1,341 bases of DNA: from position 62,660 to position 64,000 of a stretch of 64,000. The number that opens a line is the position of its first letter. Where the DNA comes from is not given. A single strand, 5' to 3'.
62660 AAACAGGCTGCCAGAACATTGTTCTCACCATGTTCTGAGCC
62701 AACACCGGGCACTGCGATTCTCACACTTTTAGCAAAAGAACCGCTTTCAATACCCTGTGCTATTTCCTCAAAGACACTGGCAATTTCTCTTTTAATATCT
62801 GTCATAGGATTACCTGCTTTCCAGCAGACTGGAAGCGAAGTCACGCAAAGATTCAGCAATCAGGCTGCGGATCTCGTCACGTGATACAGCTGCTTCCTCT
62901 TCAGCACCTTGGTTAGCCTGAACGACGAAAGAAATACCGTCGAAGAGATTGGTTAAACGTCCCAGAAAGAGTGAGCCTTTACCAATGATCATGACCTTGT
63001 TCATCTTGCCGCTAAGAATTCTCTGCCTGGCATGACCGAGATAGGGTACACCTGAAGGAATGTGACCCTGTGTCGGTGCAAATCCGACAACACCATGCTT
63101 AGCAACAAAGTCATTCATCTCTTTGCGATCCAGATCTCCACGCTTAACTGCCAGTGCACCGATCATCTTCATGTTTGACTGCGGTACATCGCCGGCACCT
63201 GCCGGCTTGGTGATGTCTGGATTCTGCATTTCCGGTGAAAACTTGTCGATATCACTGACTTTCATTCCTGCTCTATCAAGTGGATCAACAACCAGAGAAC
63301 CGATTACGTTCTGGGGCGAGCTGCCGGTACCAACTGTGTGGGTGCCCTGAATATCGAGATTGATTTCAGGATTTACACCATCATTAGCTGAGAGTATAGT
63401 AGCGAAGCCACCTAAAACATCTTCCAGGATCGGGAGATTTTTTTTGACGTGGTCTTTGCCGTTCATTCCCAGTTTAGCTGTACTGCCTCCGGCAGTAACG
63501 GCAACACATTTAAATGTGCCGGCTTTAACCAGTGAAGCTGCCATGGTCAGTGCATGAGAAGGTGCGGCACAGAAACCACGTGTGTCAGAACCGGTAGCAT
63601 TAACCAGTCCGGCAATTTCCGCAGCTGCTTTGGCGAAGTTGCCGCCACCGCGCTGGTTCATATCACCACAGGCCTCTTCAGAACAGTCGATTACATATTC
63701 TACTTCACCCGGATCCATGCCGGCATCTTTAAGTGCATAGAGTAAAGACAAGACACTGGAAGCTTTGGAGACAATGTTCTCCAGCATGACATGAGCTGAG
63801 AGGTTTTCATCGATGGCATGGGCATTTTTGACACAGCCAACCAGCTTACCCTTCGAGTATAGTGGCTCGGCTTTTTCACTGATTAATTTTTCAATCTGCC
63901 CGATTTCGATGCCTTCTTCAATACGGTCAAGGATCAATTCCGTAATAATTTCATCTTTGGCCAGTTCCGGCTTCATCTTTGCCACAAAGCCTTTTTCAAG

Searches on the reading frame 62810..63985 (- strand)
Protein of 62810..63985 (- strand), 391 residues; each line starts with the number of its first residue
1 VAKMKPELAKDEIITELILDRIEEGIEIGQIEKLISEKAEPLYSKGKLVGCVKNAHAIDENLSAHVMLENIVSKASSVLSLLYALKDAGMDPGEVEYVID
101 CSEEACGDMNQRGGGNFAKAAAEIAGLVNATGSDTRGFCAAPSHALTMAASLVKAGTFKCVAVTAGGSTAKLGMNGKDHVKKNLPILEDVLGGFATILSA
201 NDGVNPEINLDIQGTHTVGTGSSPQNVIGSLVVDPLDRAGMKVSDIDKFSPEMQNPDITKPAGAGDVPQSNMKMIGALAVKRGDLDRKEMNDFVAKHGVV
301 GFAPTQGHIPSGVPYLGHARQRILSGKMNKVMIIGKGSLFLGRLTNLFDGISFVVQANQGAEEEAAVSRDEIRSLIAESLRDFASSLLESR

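Call 42: search_protein_families(library=ncbifam, proteins=[window:62810-63985:-], max_evalue=0.00001)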
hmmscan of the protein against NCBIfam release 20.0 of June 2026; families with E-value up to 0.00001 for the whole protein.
window:62810-63985:- (391 aa): 1 family
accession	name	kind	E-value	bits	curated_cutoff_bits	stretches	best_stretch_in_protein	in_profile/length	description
NF040746.1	reduct_C_beta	equivalog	6.9e-181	601.8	450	1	2-359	119-477/477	glycine/sarcosine/betaine reductase complex component C subunit beta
